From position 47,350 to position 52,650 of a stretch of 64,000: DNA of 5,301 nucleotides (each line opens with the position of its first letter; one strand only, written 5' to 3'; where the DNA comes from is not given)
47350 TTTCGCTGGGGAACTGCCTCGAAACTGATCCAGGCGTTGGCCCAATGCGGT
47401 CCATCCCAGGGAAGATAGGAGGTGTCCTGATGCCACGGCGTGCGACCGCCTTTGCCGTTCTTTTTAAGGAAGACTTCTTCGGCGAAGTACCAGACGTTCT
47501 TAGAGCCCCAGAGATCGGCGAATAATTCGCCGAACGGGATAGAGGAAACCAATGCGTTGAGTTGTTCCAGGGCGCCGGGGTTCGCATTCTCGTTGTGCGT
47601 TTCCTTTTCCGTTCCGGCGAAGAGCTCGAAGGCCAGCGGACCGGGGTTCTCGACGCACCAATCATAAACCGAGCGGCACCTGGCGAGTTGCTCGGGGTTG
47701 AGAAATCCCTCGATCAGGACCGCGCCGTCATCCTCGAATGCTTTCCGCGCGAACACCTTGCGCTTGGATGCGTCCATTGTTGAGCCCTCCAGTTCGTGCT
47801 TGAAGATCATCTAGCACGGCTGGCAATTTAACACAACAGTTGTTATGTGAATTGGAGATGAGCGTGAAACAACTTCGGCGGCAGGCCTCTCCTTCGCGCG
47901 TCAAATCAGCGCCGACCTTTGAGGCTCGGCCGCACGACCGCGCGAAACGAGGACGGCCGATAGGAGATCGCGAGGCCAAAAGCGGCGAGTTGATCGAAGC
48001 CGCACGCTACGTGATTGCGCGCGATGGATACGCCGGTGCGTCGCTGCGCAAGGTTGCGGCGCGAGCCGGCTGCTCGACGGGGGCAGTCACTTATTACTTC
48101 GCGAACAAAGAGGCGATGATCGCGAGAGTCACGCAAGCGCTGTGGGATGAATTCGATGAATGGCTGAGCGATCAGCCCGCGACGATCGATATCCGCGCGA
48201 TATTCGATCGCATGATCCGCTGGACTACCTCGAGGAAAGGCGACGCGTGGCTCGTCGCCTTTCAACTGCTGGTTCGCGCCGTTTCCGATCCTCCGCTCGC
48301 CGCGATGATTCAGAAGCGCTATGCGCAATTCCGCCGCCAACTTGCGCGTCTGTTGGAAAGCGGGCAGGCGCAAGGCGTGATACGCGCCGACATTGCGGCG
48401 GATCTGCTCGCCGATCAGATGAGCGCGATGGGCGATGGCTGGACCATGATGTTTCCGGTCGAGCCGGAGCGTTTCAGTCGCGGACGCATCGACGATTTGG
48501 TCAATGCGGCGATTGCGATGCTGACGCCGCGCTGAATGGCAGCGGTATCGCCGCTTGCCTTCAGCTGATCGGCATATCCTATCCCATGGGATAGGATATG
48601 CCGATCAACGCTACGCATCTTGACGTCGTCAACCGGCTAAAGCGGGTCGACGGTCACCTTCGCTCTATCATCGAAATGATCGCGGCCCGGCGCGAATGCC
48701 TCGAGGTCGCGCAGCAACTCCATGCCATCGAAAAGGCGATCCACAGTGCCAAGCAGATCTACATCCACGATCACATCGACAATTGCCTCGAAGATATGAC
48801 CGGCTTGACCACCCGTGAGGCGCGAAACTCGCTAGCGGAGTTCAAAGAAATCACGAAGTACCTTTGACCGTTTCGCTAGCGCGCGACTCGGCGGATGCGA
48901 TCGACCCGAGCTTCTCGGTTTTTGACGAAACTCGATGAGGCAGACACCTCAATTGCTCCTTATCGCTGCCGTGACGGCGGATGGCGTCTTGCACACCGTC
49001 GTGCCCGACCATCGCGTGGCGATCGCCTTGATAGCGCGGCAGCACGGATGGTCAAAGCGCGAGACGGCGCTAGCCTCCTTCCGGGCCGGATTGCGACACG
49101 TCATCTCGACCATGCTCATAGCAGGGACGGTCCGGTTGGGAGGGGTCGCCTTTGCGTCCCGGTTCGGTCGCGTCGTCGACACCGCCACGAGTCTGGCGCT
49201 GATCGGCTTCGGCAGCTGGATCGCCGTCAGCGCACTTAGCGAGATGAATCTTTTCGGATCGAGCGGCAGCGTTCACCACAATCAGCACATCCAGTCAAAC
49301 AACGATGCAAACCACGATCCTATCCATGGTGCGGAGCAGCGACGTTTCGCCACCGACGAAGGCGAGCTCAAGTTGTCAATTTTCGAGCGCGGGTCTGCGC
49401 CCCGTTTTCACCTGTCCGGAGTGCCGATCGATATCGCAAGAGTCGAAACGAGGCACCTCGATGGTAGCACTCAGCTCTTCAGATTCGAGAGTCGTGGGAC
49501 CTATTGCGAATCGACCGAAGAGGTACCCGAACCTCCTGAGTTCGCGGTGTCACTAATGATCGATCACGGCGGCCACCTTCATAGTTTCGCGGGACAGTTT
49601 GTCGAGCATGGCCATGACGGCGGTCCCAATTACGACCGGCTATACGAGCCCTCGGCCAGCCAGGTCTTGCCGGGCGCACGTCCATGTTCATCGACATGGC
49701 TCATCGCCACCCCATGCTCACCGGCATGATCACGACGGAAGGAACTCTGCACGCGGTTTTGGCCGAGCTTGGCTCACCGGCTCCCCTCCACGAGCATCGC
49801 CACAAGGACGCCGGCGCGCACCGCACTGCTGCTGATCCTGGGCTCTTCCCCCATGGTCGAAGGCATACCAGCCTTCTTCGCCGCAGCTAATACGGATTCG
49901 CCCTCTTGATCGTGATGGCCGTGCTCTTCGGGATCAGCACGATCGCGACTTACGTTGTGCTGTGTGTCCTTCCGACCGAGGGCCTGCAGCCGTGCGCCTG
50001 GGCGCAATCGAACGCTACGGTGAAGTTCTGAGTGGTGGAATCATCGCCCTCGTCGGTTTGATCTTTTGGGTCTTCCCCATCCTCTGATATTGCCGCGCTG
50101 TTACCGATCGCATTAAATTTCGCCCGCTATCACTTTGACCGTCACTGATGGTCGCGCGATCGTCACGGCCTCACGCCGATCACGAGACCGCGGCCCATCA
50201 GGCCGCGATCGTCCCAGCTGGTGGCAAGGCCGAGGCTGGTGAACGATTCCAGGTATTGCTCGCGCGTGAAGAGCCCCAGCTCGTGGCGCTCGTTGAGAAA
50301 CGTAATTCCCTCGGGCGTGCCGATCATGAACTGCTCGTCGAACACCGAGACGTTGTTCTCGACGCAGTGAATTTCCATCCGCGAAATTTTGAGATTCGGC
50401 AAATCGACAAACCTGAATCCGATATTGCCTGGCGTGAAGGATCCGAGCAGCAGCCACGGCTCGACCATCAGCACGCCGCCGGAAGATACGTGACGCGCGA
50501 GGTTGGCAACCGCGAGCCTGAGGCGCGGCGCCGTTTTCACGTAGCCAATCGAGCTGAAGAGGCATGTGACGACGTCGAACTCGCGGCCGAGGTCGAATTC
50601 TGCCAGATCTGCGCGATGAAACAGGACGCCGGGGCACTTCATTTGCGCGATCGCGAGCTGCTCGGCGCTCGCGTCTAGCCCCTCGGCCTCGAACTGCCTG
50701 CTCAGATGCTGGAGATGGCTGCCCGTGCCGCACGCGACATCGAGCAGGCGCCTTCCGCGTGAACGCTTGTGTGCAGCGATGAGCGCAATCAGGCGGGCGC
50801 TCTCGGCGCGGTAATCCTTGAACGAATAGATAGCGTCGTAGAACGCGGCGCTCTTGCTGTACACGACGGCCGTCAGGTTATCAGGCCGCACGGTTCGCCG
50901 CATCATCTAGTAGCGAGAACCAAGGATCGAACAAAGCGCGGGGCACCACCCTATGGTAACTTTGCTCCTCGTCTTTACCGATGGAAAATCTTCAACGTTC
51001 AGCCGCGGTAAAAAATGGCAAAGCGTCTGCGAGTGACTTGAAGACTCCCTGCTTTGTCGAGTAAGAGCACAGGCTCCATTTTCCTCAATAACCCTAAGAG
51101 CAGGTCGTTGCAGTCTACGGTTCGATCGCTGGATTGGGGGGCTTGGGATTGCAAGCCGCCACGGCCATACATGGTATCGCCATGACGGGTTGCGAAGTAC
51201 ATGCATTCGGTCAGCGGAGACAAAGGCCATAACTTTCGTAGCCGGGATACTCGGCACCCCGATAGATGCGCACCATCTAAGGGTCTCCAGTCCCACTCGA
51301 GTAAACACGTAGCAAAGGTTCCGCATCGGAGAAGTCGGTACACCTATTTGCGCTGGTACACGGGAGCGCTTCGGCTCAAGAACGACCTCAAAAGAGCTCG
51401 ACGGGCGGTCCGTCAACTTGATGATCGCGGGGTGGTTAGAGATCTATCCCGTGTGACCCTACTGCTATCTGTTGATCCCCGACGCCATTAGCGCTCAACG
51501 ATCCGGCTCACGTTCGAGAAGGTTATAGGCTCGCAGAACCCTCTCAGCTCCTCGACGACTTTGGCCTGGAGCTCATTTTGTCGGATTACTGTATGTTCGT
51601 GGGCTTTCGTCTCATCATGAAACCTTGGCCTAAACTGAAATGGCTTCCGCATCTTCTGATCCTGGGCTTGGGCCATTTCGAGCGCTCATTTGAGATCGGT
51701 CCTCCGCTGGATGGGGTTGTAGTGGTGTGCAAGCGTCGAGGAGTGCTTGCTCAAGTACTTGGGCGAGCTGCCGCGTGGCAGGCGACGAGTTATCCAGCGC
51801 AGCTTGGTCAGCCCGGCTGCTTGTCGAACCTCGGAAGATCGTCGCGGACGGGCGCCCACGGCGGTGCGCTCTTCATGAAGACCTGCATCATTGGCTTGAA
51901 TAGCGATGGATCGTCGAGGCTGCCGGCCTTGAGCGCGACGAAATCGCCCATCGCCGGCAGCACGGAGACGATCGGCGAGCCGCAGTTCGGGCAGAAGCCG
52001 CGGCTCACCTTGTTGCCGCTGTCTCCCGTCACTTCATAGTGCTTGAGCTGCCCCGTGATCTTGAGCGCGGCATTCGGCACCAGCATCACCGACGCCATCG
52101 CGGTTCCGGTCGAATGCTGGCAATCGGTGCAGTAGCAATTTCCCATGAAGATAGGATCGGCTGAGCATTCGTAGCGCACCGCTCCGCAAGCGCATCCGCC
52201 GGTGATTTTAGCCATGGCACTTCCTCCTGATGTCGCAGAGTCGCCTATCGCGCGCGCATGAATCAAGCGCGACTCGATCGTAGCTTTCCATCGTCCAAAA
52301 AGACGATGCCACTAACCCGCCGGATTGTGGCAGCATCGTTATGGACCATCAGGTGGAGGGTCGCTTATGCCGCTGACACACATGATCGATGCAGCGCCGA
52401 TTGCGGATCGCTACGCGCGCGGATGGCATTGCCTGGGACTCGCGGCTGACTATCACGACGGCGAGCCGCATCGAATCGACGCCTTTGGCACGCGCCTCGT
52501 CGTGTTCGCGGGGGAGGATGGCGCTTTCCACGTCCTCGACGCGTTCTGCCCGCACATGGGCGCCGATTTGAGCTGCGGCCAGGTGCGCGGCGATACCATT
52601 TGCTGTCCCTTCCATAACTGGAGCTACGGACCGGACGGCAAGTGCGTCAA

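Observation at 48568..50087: CsoR-type metal sensor with a perfect 32-bp palindromic operator over its own start codon, upstream of a shattered RcnA/NicO-like efflux gene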

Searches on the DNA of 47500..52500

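Call 83: search_rna_families(source=window, start=47500, end=52500, threshold=evalue, max_evalue=1)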
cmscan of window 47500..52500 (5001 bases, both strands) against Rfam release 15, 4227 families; matches with E-value up to 1: 1.
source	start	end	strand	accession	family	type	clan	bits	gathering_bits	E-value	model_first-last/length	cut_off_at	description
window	51993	52026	-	RF03847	mir-1538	Gene; miRNA;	-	22.1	78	0.63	1-58/58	no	mir-1538 microRNA precursor family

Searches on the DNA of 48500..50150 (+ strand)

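Call 8: search_dna_similar(query=window:48500-50150:+, collection=plasmids, mode=distant)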
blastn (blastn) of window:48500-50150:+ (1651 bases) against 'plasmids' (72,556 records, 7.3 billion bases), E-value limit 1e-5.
Records with a match: 104; places in all: 107; records where one place covers at least 80% of the query: 0.
Best place of each record, by identity: 80-90% 1; 60-80% 103.
By first word of the organism name: Sinorhizobium 48; Shinella 10; Rhizobium 9; Ensifer 7; Roseomonas 5; Pseudomonas 2; Escherichia 2; Sphingobium 2; Bradyrhizobium 2; Chelativorans 1; and 16 more.
By predicted mobility (MOB-suite, as given by PLSDB): conjugative 67; non-mobilizable 35; mobilizable 2.
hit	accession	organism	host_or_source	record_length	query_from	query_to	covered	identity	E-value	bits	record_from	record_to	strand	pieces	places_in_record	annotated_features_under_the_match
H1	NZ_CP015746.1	Shinella sp. HZN7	-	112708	75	371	18%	69.0%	3e-23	119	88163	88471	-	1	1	metal-sensing transcriptional repressor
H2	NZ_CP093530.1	Shinella zoogloeoides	-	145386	75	371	18%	69.0%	3e-23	119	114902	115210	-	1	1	metal-sensing transcriptional repressor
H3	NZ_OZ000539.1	Shinella sp. WSC3-e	-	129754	75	371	18%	69.0%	3e-23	119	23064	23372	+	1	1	metal-sensing transcriptional repressor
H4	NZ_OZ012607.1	Shinella sp. WSD5-1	-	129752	75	371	18%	69.0%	3e-23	119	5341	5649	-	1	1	metal-sensing transcriptional repressor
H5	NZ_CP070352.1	Ensifer sp. PDNC004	cell culture,Plastic debris in ...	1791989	75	368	18%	67.9%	8e-17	98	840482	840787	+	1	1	none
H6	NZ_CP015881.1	Ensifer adhaerens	silty clay loam soil (pH 6.1)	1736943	75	368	18%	65.8%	2e-12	82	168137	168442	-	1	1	none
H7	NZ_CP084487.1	Ensifer adhaerens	cellculture,soil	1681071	75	368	18%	65.8%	2e-12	82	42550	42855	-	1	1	none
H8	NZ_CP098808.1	Ensifer adhaerens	whole organism,soil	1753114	75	368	18%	65.8%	2e-12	82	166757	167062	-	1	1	none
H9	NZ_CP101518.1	Ensifer adhaerens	cell cuture,rhizosphere soil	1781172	75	368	18%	65.8%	2e-12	82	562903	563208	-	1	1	none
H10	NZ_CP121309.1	Ensifer adhaerens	bacterial colony,soil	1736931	75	368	18%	65.8%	2e-12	82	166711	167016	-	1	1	none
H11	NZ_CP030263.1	Ensifer adhaerens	Zea mays,whole organism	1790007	75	368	18%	65.8%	2e-12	82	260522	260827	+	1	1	none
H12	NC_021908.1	Rhizobium etli bv. mimosae str. Mim1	Mimosa affinis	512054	109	369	16%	69.6%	7e-18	100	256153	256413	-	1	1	metal-sensing transcriptional repressor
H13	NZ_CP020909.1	Rhizobium etli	Phaseolus vulgaris,cell culture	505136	109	369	16%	69.6%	7e-18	100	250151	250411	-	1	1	metal-sensing transcriptional repressor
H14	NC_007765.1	Rhizobium etli CFN 42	-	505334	109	369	16%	69.1%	7e-18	101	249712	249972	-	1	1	metal-sensing transcriptional repressor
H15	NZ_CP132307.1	Shinella sumterensis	Homo sapiens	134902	114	371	16%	69.8%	2e-19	106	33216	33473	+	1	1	metal-sensing transcriptional repressor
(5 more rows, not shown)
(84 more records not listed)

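Call 19: get_annotated_region(hit=H1, flank=3000)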
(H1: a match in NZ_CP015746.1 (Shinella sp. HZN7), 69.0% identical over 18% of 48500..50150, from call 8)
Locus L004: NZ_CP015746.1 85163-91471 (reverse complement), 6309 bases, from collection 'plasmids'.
description: Shinella sp. HZN7 plasmid pShin-10, complete sequence
organism: Shinella sp. HZN7 (NCBI taxid 879274)
taxonomy: Bacteria; Pseudomonadota; Alphaproteobacteria; Hyphomicrobiales; Rhizobiaceae; Shinella; Shinella sp. HZN7
host: -; source: -; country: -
typing (MOB-suite, as given by PLSDB): conjugative; replicon rep_cluster_496; relaxase MOBQ; mating-pair formation MPF_T
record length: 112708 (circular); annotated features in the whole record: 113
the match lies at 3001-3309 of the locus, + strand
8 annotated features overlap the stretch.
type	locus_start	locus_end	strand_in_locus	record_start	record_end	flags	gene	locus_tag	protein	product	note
CDS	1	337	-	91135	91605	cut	mntR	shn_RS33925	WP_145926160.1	manganese-binding transcriptional regulator MntR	GO:0006355 - regulation of DNA-templated transcription [Evidence IEA]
CDS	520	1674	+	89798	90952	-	-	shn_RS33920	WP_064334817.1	multicopper oxidase domain-containing protein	-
CDS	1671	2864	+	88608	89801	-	-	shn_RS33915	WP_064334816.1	ZIP family metal transporter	GO:0055085 - transmembrane transport [Evidence IEA]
CDS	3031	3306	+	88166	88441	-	-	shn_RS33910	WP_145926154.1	metal-sensing transcriptional repressor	-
CDS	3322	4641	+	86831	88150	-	-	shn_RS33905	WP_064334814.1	MFS transporter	GO:0055085 - transmembrane transport [Evidence IEA]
CDS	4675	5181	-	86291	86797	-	lspA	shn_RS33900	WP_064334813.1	signal peptidase II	GO:0009306 - protein secretion [Evidence IEA]; GO:0006508 - proteolysis [Evidence IEA]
CDS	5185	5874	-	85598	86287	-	-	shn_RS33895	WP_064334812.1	L,D-transpeptidase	GO:0018104 - peptidoglycan-protein cross-linking [Evidence IEA]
CDS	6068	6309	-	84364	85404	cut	-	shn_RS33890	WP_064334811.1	murein L,D-transpeptidase family protein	GO:0071555 - cell wall organization [Evidence IEA]; GO:0008360 - regulation of cell shape [Evidence IEA]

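Call 20: get_annotated_region(hit=H14, flank=3000)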
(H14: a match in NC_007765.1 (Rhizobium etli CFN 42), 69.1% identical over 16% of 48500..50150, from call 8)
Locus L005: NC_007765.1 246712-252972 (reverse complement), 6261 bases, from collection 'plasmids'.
description: Rhizobium etli CFN 42 plasmid p42e, complete sequence
organism: Rhizobium etli CFN 42 (NCBI taxid 347834)
taxonomy: Bacteria; Pseudomonadota; Alphaproteobacteria; Hyphomicrobiales; Rhizobiaceae; Rhizobium; Rhizobium etli; Rhizobium etli CFN 42
host: -; source: -; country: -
typing (MOB-suite, as given by PLSDB): non-mobilizable
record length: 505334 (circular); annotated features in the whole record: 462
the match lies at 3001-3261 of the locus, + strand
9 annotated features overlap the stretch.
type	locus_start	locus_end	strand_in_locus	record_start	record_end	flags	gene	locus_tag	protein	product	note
CDS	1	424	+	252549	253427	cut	-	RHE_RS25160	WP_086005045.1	MBL fold metallo-hydrolase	-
CDS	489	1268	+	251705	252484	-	-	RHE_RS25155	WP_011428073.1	sulfite exporter TauE/SafE family protein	GO:0006810 - transport [Evidence IEA]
CDS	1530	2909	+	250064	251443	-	-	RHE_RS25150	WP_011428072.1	cation diffusion facilitator family transporter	-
CDS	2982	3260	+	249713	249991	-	-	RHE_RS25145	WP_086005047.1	metal-sensing transcriptional repressor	-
CDS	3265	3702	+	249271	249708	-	-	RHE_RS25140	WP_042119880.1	YqaA family protein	-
CDS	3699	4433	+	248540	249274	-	-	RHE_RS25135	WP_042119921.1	ABC transporter permease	-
CDS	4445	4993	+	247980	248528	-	-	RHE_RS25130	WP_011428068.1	hypothetical protein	-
CDS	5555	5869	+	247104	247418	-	-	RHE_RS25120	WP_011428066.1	hypothetical protein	-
CDS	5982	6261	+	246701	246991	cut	-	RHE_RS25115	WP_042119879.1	DUF3175 domain-containing protein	-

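Call 21: get_annotated_region(hit=H6, flank=3000)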
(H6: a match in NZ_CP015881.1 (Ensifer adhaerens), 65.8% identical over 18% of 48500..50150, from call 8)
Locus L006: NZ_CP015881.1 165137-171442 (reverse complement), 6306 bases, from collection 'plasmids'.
description: Ensifer adhaerens strain Casida A plasmid pCasidaAA, complete sequence
organism: Ensifer adhaerens (NCBI taxid 106592)
taxonomy: Bacteria; Pseudomonadota; Alphaproteobacteria; Hyphomicrobiales; Rhizobiaceae; Ensifer; Ensifer adhaerens
host: -; source: silty clay loam soil (pH 6.1); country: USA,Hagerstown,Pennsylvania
typing (MOB-suite, as given by PLSDB): non-mobilizable; mating-pair formation MPF_T
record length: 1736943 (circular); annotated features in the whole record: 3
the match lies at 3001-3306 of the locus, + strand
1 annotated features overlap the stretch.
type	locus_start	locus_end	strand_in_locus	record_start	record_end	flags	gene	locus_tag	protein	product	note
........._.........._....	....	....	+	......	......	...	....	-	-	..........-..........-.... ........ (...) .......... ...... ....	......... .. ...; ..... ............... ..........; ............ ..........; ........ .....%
